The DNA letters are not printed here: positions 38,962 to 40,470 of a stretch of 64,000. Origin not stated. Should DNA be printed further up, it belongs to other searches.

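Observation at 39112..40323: Orphan RtcR-like protein: CARF-type sensor domain fused to a catalytically degenerate AAA+ domain lacking GAFTGA and HTH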

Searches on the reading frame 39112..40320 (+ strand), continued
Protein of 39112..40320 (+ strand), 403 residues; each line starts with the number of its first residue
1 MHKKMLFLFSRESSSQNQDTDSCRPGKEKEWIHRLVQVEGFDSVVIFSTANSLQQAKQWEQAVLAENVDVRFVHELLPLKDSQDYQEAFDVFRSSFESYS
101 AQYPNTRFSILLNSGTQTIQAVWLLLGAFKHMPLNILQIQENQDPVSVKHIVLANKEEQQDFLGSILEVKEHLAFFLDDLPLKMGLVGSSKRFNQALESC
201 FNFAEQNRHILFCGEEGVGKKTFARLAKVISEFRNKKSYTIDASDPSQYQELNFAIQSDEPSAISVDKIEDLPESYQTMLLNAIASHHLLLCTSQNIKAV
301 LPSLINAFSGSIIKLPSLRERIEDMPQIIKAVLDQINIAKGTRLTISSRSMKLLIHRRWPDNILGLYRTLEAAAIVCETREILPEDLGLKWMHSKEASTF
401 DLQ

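Call 21: find_homologous_proteins(query=A1)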
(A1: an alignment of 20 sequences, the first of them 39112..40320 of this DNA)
Query A1 (20 sequences) (403 aa, profile of the alignment): 122 proteins with E <= 0.001 among 8000 candidates; the best 120 are listed.
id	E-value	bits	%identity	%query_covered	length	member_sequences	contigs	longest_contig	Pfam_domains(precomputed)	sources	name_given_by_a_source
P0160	1.2e-192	659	23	84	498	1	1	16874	PF00158.33,PF25601.2,PF02954.26,PF06956.17,PF14532.13,PF07728.21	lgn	-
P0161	7.9e-187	640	24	86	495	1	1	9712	PF00158.33,PF25601.2,PF02954.26,PF06956.17,PF14532.13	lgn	-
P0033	6.0e-182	624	24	73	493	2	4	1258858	PF00158.33,PF07724.21,PF25601.2,PF02954.26,PF14532.13,PF07728.21,PF01078.28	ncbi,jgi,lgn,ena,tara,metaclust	tara:strand:+ start:57396 stop:58877 length:1482 start_codon:yes stop_codon:yes gene_type:complete|m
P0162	6.1e-165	568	24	85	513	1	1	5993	PF00158.33,PF25601.2,PF06956.17,PF14532.13,PF07728.21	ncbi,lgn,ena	-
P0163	8.5e-163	561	23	89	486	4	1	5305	PF00158.33,PF25601.2,PF06956.17,PF14532.13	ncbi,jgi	-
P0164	7.7e-160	551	20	88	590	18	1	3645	PF00158.33,PF25601.2,PF02954.26,PF06956.17,PF00004.36,PF14532.13,PF07728.21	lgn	-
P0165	1.7e-156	540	23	50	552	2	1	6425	PF00158.33,PF25601.2,PF02954.26,PF06956.17,PF14532.13,PF07728.21,PF01078.28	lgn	-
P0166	3.3e-154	533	23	51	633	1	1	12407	PF00158.33,PF25601.2,PF06956.17,PF14532.13,PF07728.21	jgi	jgi:DNA-binding NtrC family response regulator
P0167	2.0e-105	372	23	54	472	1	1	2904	PF00158.33,PF25601.2,PF02954.26,PF18024.8,PF14532.13,PF07728.21,PF00072.31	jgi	-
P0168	1.4e-104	369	22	52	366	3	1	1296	PF00158.33,PF07724.21,PF25601.2,PF02954.26,PF00004.36,PF14532.13,PF07728.21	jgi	jgi:DNA-binding NtrC family response regulator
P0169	3.1e-104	368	20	50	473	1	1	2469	PF00158.33,PF25601.2,PF02954.26,PF14532.13,PF07728.21,PF00072.31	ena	-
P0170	8.3e-104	366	20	50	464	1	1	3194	PF00158.33,PF25601.2,PF02954.26,PF14532.13,PF07728.21,PF00072.31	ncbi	-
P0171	8.7e-103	363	21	52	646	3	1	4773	PF13185.13,PF00158.33,PF00498.32,PF25601.2,PF01590.33,PF02954.26,PF16697.11,PF13492.13,PF00004.36,PF14532.13,PF07728.21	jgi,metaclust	metaclust:\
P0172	1.2e-102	362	23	50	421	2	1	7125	PF00158.33,PF25601.2,PF02954.26,PF00004.36,PF14532.13,PF07728.21,PF00072.31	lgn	-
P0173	1.6e-102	362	19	48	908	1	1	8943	PF00158.33,PF07724.21,PF25601.2,PF02954.26,PF14532.13,PF07728.21,PF01078.28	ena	-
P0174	3.5e-102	361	23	50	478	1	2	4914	PF00158.33,PF25601.2,PF02954.26,PF00004.36,PF14532.13,PF07728.21,PF00072.31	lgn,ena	-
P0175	4.5e-102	361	23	50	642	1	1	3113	PF13185.13,PF00158.33,PF07724.21,PF00498.32,PF25601.2,PF01590.33,PF16697.11,PF13492.13,PF14532.13,PF07728.21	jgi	jgi:Nif-specific regulatory protein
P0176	4.5e-102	361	25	50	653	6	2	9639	PF13185.13,PF00158.33,PF07724.21,PF00498.32,PF25601.2,PF01590.33,PF16697.11,PF13492.13,PF14532.13,PF07728.21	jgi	-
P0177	4.6e-102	360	23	50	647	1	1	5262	PF13185.13,PF00158.33,PF07724.21,PF00498.32,PF25601.2,PF01590.33,PF16697.11,PF13492.13,PF14532.13,PF07728.21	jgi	jgi:transcriptional regulator with GAF, ATPase, and Fis domain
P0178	5.1e-102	360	23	50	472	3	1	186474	PF00158.33,PF25601.2,PF02954.26,PF00004.36,PF14532.13,PF07728.21,PF00072.31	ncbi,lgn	-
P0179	5.6e-102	360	22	50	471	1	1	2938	PF00158.33,PF25601.2,PF02954.26,PF00004.36,PF14532.13,PF07728.21,PF00072.31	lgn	-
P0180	6.1e-102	360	26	31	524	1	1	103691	PF13185.13,PF00158.33,PF25601.2,PF01590.33,PF02954.26,PF14532.13,PF07728.21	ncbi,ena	-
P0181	6.7e-102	360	24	50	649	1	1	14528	PF13185.13,PF00158.33,PF07724.21,PF00498.32,PF25601.2,PF01590.33,PF16697.11,PF13492.13,PF00004.36,PF14532.13,PF07728.21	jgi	jgi:transcriptional regulator with GAF, ATPase, and Fis domain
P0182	1.0e-101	359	22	50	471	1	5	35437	PF00158.33,PF25601.2,PF02954.26,PF00004.36,PF14532.13,PF07728.21,PF00072.31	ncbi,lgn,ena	-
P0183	7.2e-101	357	21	52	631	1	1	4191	PF14559.13,PF00158.33,PF25601.2,PF02954.26,PF13424.13,PF13432.13,PF00004.36,PF14532.13,PF07728.21,PF07719.24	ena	-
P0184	8.8e-101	356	22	50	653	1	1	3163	PF13185.13,PF00158.33,PF07724.21,PF00498.32,PF25601.2,PF01590.33,PF16697.11,PF13492.13,PF14532.13,PF07728.21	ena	-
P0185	2.0e-100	355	24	50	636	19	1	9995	PF13185.13,PF00158.33,PF00498.32,PF25601.2,PF01590.33,PF02954.26,PF16697.11,PF13492.13,PF00004.36,PF14532.13,PF07728.21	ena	-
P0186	2.5e-100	355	22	55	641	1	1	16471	PF13185.13,PF00158.33,PF00498.32,PF25601.2,PF01590.33,PF02954.26,PF16697.11,PF13492.13,PF14532.13,PF07728.21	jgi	jgi:Nif-specific regulatory protein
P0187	3.2e-100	354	26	48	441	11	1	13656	PF00158.33,PF25601.2,PF02954.26,PF14532.13,PF07728.21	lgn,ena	-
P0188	3.4e-100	354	23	62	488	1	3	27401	PF00158.33,PF25601.2,PF02954.26,PF14532.13,PF07728.21,PF00072.31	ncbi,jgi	jgi:DNA-binding NtrC family response regulator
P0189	4.2e-100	354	23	52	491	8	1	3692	PF20030.6,PF13185.13,PF00158.33,PF07724.21,PF25601.2,PF01590.33,PF02954.26,PF13492.13,PF00004.36,PF14532.13,PF07728.21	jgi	-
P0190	2.2e-99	352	23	53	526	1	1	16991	PF13185.13,PF00158.33,PF25601.2,PF01590.33,PF02954.26,PF13492.13,PF14532.13,PF07728.21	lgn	-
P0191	3.0e-99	351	28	18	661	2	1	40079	PF00158.33,PF00498.32,PF25601.2,PF02954.26,PF16697.11,PF14532.13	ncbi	-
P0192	3.7e-99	351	24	51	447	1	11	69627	PF00158.33,PF25601.2,PF02954.26,PF14532.13,PF00072.31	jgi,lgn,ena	jgi:two-component system response regulator PilR (NtrC family)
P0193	6.0e-99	350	33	19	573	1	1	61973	PF00158.33,PF25601.2,PF02954.26,PF14532.13,PF07728.21,PF00072.31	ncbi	-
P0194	1.2e-98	349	21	50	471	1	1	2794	PF00158.33,PF25601.2,PF02954.26,PF00004.36,PF14532.13,PF07728.21,PF00072.31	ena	-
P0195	1.4e-98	349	20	50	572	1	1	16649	PF13185.13,PF00158.33,PF25601.2,PF01590.33,PF13492.13,PF14532.13,PF07728.21,PF01078.28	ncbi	-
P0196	1.5e-98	349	23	50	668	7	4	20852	PF13185.13,PF00158.33,PF07724.21,PF00498.32,PF25601.2,PF01590.33,PF16697.11,PF13492.13,PF00004.36,PF14532.13,PF07728.21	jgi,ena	jgi:Nif-specific regulatory protein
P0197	1.9e-98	349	23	51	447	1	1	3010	PF00158.33,PF25601.2,PF02954.26,PF14532.13,PF00072.31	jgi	jgi:two-component system, NtrC family, response regulator PilR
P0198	2.5e-98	348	20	52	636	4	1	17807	PF13185.13,PF00158.33,PF00498.32,PF25601.2,PF01590.33,PF02954.26,PF16697.11,PF13492.13,PF14532.13,PF07728.21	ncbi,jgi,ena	ncbi:MAG TPA: sigma 54-interacting transcriptional regulator [Pyrinomonadaceae bacterium]|jgi:Nif-sp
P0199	2.8e-98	348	23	50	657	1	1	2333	PF13185.13,PF00158.33,PF00498.32,PF25601.2,PF01590.33,PF16697.11,PF13492.13,PF00004.36,PF14532.13,PF07728.21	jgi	jgi:transcriptional regulator with GAF, ATPase, and Fis domain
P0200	8.0e-98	347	32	16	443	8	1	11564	PF00158.33,PF25601.2,PF02954.26,PF14532.13,PF07728.21,PF00072.31,PF01078.28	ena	-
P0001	1.2e-97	346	100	99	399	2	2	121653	PF00158.33,PF25601.2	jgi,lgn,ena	-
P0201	2.2e-97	345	22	50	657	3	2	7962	PF13185.13,PF00158.33,PF00498.32,PF25601.2,PF01590.33,PF16697.11,PF13492.13,PF14532.13,PF07728.21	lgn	-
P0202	1.1e-96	343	21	49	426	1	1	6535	PF00158.33,PF25601.2,PF02954.26,PF14532.13,PF07728.21,PF01078.28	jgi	jgi:DNA-binding NtrC family response regulator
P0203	1.1e-96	343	23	51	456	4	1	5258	PF00158.33,PF25601.2,PF02954.26,PF14532.13,PF07728.21,PF00072.31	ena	-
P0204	1.9e-96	342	20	77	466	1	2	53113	PF00158.33,PF25601.2,PF02954.26,PF14532.13,PF07728.21,PF00072.31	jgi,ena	jgi:two-component system NtrC family response regulator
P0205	3.6e-96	341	29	16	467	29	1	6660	PF00158.33,PF25601.2,PF02954.26,PF00004.36,PF14532.13,PF07728.21,PF00072.31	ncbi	-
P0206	3.6e-96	341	22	89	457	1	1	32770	PF00158.33,PF25601.2,PF02954.26,PF00004.36,PF14532.13,PF07728.21,PF00072.31,PF01078.28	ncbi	ncbi:MAG: sigma-54 dependent transcriptional regulator [Acidobacteriota bacterium]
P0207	5.3e-96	340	21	49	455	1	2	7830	PF00158.33,PF25601.2,PF02954.26,PF00004.36,PF14532.13,PF07728.21,PF00072.31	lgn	-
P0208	6.5e-96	340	32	18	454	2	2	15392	PF00158.33,PF25601.2,PF02954.26,PF14532.13,PF07728.21,PF00072.31,PF01078.28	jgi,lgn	-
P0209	8.9e-96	340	24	52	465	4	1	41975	PF00158.33,PF25601.2,PF02954.26,PF07726.18,PF00004.36,PF14532.13,PF07728.21,PF00072.31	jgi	jgi:two-component system nitrogen regulation response regulator NtrX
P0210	1.3e-95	339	21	49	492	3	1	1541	PF13185.13,PF00158.33,PF25601.2,PF01590.33,PF02954.26,PF13492.13,PF14532.13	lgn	-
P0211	2.1e-95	339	34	17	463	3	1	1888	PF00158.33,PF25601.2,PF02954.26,PF08448.17,PF00989.32,PF14532.13,PF01078.28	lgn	-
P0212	6.0e-95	337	19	56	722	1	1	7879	PF00158.33,PF00498.32,PF25601.2,PF02954.26,PF14532.13,PF07728.21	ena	-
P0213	8.5e-95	337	20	48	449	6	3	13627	PF00158.33,PF25601.2,PF02954.26,PF14532.13,PF07728.21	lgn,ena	-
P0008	9.4e-95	336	27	52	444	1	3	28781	PF00158.33,PF07724.21,PF25601.2,PF02954.26,PF00004.36,PF14532.13,PF07728.21,PF00072.31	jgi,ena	-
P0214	2.3e-94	335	19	54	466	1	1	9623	PF00158.33,PF25601.2,PF02954.26,PF18024.8,PF14532.13,PF07728.21,PF00072.31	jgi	jgi:DNA-binding NtrC family response regulator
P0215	2.5e-94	335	19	54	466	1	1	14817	PF00158.33,PF25601.2,PF02954.26,PF18024.8,PF14532.13,PF07728.21,PF00072.31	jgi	jgi:DNA-binding NtrC family response regulator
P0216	2.5e-94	335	22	69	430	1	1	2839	PF00158.33,PF07724.21,PF25601.2,PF01590.33,PF02954.26,PF00004.36,PF14532.13,PF07728.21,PF13191.13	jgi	jgi:transcriptional regulator with GAF, ATPase, and Fis domain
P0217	3.7e-94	334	19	54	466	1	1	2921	PF00158.33,PF25601.2,PF02954.26,PF18024.8,PF14532.13,PF07728.21,PF00072.31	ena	-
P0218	7.4e-94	333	22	48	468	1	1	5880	PF00158.33,PF25601.2,PF14532.13,PF07728.21,PF00072.31,PF01078.28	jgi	jgi:DNA-binding NtrC family response regulator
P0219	1.2e-93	333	22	48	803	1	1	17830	PF08447.19,PF13426.14,PF13188.14,PF00158.33,PF25601.2,PF02954.26,PF08448.17,PF00989.32,PF14532.13,PF07728.21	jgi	jgi:formate hydrogenlyase transcriptional activator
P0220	1.4e-93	332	19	54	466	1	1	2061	PF00158.33,PF25601.2,PF02954.26,PF18024.8,PF14532.13,PF07728.21,PF00072.31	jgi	jgi:DNA-binding NtrC family response regulator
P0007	2.0e-93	332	25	69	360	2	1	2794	PF00158.33,PF07724.21,PF25601.2,PF02954.26,PF00004.36,PF14532.13,PF07728.21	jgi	-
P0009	2.3e-93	332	25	56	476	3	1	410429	PF00158.33,PF25601.2,PF02954.26,PF14532.13,PF07728.21,PF06490.18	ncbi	ncbi:sigma-54 dependent transcriptional regulator [Spongorhabdus nitratireducens]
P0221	2.8e-93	332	25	51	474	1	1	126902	PF00158.33,PF25601.2,PF02954.26,PF14532.13,PF07728.21,PF06490.18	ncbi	-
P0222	3.5e-93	331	41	19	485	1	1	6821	PF00158.33,PF07724.21,PF25601.2,PF14532.13,PF07728.21,PF00072.31,PF01078.28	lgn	-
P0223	3.8e-93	331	24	17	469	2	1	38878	PF00158.33,PF25601.2,PF02954.26,PF14532.13,PF07728.21,PF00072.31,PF01078.28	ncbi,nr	ncbi:MAG: sigma-54 dependent transcriptional regulator [Clostridia bacterium]|nr:sigma-54 dependent 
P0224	5.0e-93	331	22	46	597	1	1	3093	PF13185.13,PF00158.33,PF00498.32,PF25601.2,PF01590.33,PF02954.26,PF16697.11,PF14532.13,PF07728.21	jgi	jgi:Nif-specific regulatory protein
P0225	1.5e-92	329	22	50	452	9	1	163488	PF00158.33,PF25601.2,PF02954.26,PF00004.36,PF14532.13,PF07728.21,PF00072.31,PF01078.28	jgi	jgi:two-component system nitrogen regulation response regulator NtrX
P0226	2.1e-92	329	23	50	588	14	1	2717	PF00158.33,PF07724.21,PF25601.2,PF02954.26,PF18024.8,PF00004.36,PF14532.13,PF07728.21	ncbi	-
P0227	2.3e-92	329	24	52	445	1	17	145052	PF00158.33,PF07724.21,PF25601.2,PF02954.26,PF00004.36,PF14532.13,PF07728.21,PF00072.31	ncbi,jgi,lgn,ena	-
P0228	2.4e-92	328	22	91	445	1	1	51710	PF00158.33,PF07724.21,PF25601.2,PF02954.26,PF00004.36,PF14532.13,PF07728.21,PF00072.31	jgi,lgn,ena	-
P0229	2.6e-92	328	23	91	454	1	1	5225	PF00158.33,PF07724.21,PF25601.2,PF02954.26,PF00004.36,PF14532.13,PF07728.21,PF00072.31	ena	-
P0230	2.9e-92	328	24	52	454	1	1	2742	PF00158.33,PF07724.21,PF25601.2,PF02954.26,PF00004.36,PF14532.13,PF07728.21,PF00072.31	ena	-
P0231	3.0e-92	328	22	48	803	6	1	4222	PF08447.19,PF13426.14,PF13188.14,PF00158.33,PF25601.2,PF02954.26,PF08448.17,PF00989.32,PF14532.13,PF07728.21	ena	-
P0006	3.7e-92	328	27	54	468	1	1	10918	PF00158.33,PF25601.2,PF02954.26,PF14532.13,PF07728.21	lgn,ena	-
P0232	4.9e-92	327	24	49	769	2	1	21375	PF00158.33,PF25601.2,PF14532.13,PF07728.21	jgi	jgi:DNA-binding NtrC family response regulator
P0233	5.1e-92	327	22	44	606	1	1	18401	PF00158.33,PF07724.21,PF25601.2,PF02954.26,PF14532.13,PF07728.21,PF01078.28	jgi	jgi:sigma-54 dependent transcriptional regulator, acetoin dehydrogenase operon transcriptional activ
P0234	8.0e-92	327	20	50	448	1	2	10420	PF00158.33,PF25601.2,PF02954.26,PF14532.13,PF07728.21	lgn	-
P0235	9.5e-92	326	35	18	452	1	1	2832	PF00158.33,PF25601.2,PF02954.26,PF14532.13,PF07728.21,PF00072.31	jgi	jgi:two-component system nitrogen regulation response regulator NtrX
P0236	1.3e-91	326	23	70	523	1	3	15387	PF00158.33,PF25601.2,PF02954.26,PF14532.13,PF00072.31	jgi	jgi:two-component system response regulator PilR (NtrC family)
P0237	1.4e-91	326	23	48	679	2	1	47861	PF13185.13,PF00158.33,PF25601.2,PF01590.33,PF02954.26,PF08448.17,PF13492.13,PF14532.13,PF07728.21,PF01078.28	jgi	jgi:formate hydrogenlyase transcriptional activator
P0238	4.3e-91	324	20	50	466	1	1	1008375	PF00158.33,PF25601.2,PF02954.26,PF14532.13,PF07728.21,PF00072.31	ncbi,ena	-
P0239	4.8e-91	324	28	51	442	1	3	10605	PF13426.14,PF13188.14,PF00158.33,PF25601.2,PF08448.17,PF00004.36,PF00989.32,PF14532.13,PF07728.21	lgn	-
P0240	1.7e-90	322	23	49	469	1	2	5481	PF13426.14,PF00158.33,PF25601.2,PF02954.26,PF00004.36,PF00989.32,PF14532.13,PF07728.21,PF01078.28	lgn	-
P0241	3.1e-90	321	20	50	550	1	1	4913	PF00158.33,PF07724.21,PF25601.2,PF02954.26,PF00004.36,PF14532.13,PF07728.21,PF00072.31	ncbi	-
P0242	8.1e-90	320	24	50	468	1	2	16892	PF00158.33,PF25601.2,PF02954.26,PF14532.13,PF07728.21,PF00072.31,PF01078.28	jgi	jgi:two-component system response regulator AtoC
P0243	2.3e-89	319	19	48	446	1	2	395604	PF00158.33,PF07724.21,PF25601.2,PF02954.26,PF14532.13,PF07728.21,PF01078.28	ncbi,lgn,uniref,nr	ncbi:sigma-54 interaction domain-containing protein [Vibrio pelagius]|uniref:sigma-54 interaction do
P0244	3.8e-89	318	22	48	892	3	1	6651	PF13426.14,PF13188.14,PF00004.36,PF14532.13,PF07728.21,PF08447.19,PF12860.14,PF00158.33,PF25601.2,PF01590.33,PF02954.26,PF08448.17,PF00989.32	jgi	jgi:PAS domain S-box-containing protein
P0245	1.5e-88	316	25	47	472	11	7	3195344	PF00158.33,PF25601.2,PF14532.13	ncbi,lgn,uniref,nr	ncbi:PAS domain S-box-containing protein [Tissierella praeacuta DSM 18095]|uniref:PAS domain S-box-c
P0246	1.5e-88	316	23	50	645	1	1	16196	PF13426.14,PF13188.14,PF00158.33,PF07724.21,PF25601.2,PF01590.33,PF02954.26,PF08448.17,PF00989.32,PF14532.13,PF07728.21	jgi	jgi:formate hydrogenlyase transcriptional activator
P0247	1.9e-88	316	25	50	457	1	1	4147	PF00158.33,PF25601.2,PF14532.13,PF07728.21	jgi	jgi:DNA-binding NtrC family response regulator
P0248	1.1e-87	313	22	54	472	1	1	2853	PF00158.33,PF25601.2,PF02954.26,PF14532.13,PF07728.21,PF00072.31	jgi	jgi:two-component system response regulator AtoC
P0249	2.5e-86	309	33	17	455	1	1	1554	PF00158.33,PF25601.2,PF02954.26,PF14532.13,PF07728.21,PF01078.28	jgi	jgi:DNA-binding NtrC family response regulator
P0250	4.6e-86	308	21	42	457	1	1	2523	PF00158.33,PF25601.2,PF02954.26,PF00004.36,PF14532.13,PF07728.21,PF00072.31,PF01078.28,PF13191.13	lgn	-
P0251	2.4e-84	302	38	14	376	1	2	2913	PF00158.33,PF25601.2,PF08448.17,PF00989.32,PF14532.13,PF01078.28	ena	-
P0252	1.2e-83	300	22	48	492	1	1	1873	PF00158.33,PF25601.2,PF14532.13,PF07728.21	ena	-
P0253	1.5e-82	296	27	18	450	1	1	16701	PF13426.14,PF13188.14,PF00158.33,PF25601.2,PF02954.26,PF08448.17,PF00989.32,PF14532.13,PF07728.21,PF13556.13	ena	-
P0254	2.5e-82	295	25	42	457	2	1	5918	PF13426.14,PF13188.14,PF00158.33,PF07724.21,PF25601.2,PF02954.26,PF08448.17,PF00989.32,PF14532.13,PF07728.21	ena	-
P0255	2.8e-82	295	28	42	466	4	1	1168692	PF13426.14,PF13188.14,PF00158.33,PF25601.2,PF08448.17,PF00989.32,PF14532.13,PF07728.21,PF01078.28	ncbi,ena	-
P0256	4.4e-82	295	23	51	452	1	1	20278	PF00158.33,PF07724.21,PF25601.2,PF02954.26,PF14532.13,PF20161.6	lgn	-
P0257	6.4e-81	291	26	47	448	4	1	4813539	PF00158.33,PF25601.2,PF02954.26,PF14532.13,PF00072.31,PF01078.28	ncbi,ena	-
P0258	7.4e-81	291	23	49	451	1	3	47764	PF00158.33,PF25601.2,PF02954.26,PF00004.36,PF13401.13,PF14532.13,PF07728.21,PF00072.31,PF01078.28,PF13191.13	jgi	jgi:two-component system, NtrC family, response regulator AlgB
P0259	3.6e-79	285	33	15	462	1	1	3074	PF00158.33,PF25601.2,PF02954.26,PF00004.36,PF14532.13,PF07728.21,PF00072.31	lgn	-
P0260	9.9e-79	284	23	50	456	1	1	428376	PF00158.33,PF00498.32,PF25601.2,PF02954.26,PF16697.11,PF14532.13,PF07728.21,PF01078.28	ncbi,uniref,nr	ncbi:sigma 54-interacting transcriptional regulator [Pyxidicoccus xibeiensis]|uniref:sigma 54-intera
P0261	1.4e-78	283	28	14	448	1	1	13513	PF00158.33,PF25601.2,PF02954.26,PF14532.13,PF07728.21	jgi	jgi:DNA-binding NtrC family response regulator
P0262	2.0e-76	276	24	44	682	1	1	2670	PF00158.33,PF25601.2,PF14532.13,PF07728.21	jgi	jgi:transcriptional regulator with PAS, ATPase and Fis domain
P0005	2.6e-76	276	24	48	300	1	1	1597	PF00158.33,PF25601.2,PF00004.36,PF14532.13,PF07728.21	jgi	-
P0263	6.9e-76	274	23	48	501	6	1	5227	PF00158.33,PF25601.2,PF14532.13,PF07728.21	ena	-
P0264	3.0e-75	272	20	89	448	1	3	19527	PF00158.33,PF25601.2,PF02954.26,PF14532.13,PF00072.31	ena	-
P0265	1.5e-72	263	33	17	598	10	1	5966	PF13185.13,PF00158.33,PF25601.2,PF01590.33,PF02954.26,PF00004.36,PF14532.13,PF07728.21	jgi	jgi:Nif-specific regulatory protein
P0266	1.8e-71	260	22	51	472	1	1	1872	PF00158.33,PF25601.2,PF02954.26,PF14532.13,PF07728.21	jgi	jgi:two-component system response regulator HydG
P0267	6.4e-70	254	25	19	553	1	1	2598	PF13185.13,PF00158.33,PF25601.2,PF01590.33,PF02954.26,PF00004.36,PF14532.13,PF07728.21,PF13191.13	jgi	jgi:Nif-specific regulatory protein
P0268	2.9e-67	246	23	46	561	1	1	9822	PF13426.14,PF13188.14,PF00158.33,PF25601.2,PF02954.26,PF18024.8,PF08448.17,PF00989.32,PF14532.13,PF07728.21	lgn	-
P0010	2.1e-65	240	26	48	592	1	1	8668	PF00158.33,PF00498.32,PF25601.2,PF16697.11,PF00004.36,PF14532.13,PF07728.21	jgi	jgi:DNA-binding NtrC family response regulator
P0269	7.2e-44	169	29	22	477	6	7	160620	PF00158.33,PF25601.2,PF02954.26,PF14532.13,PF00072.31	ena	-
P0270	2.7e-39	153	24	48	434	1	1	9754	PF00158.33,PF25601.2,PF14532.13,PF00072.31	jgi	jgi:DNA-binding NtrC family response regulator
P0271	2.5e-38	150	24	47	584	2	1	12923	PF00158.33,PF25601.2,PF09370.17,PF02954.26,PF14532.13,PF13191.13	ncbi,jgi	jgi:predicted TIM-barrel enzyme/DNA-binding NtrC family response regulator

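Call 27: find_encoding_contigs(protein=P0033, flank=8000, max_places=3)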
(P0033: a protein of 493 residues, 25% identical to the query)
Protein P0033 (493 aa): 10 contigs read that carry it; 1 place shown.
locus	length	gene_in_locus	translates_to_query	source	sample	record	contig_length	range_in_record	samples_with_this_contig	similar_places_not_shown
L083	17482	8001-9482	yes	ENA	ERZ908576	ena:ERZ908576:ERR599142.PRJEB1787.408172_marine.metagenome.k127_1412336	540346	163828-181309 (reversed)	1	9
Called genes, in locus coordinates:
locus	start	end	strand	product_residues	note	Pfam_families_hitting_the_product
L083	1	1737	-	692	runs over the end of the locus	-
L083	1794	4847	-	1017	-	PF00580:UvrD-helicase, PF13245:AAA_19, PF13361:UvrD_C, PF13538:UvrD_C_2 (faint)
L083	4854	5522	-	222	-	PF04298:Zn_peptidase_2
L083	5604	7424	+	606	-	-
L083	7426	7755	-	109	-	-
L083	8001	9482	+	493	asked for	PF00158:Sigma54_activat, PF01078:Mg_chelatase (weak), PF14532:Sigma54_activ_2, PF07724:AAA_2 (weak), PF07728:AAA_5 (weak), PF25601:AAA_lid_14, PF02954:HTH_8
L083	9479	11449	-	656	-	PF04851:ResIII, PF17757:UvrB_inter, PF27431:UvrB_3rd, PF00271:Helicase_C, PF12344:UvrB, PF02151:UVR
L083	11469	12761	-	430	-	PF00375:SDF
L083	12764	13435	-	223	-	PF00702:Hydrolase, PF13419:HAD_2, PF13242:Hydrolase_like (weak)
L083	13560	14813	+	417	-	PF12242:Eno-Rase_NADH_b, PF12241:Enoyl_reductase, PF07055:Eno-Rase_FAD_bd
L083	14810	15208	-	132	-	PF02472:ExbD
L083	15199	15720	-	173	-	PF01618:MotA_ExbB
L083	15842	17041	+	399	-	PF07690:MFS_1, PF00083:Sugar_tr (weak), PF07690:MFS_1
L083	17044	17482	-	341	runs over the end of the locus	PF00962:A_deaminase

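Call 28: find_encoding_contigs(protein=P0160, flank=8000, max_places=2)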
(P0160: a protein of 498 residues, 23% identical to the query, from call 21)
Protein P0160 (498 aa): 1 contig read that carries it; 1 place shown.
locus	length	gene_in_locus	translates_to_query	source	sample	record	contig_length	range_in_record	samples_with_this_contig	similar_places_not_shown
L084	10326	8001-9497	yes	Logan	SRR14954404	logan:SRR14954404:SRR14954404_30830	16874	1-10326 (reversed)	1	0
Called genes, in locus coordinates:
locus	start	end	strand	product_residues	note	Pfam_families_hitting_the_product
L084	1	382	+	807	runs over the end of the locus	-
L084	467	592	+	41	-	-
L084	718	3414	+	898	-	PF12705:PDDEXK_1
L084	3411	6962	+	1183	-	PF00580:UvrD-helicase, PF13245:AAA_19, PF13361:UvrD_C, PF13538:UvrD_C_2 (faint), PF12705:PDDEXK_1 (weak)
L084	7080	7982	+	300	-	PF00176:SNF2-rel_dom (weak)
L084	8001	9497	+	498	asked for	PF06956:RtcR, PF00158:Sigma54_activat, PF14532:Sigma54_activ_2, PF07728:AAA_5 (faint), PF25601:AAA_lid_14, PF02954:HTH_8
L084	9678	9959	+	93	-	-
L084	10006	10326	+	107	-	?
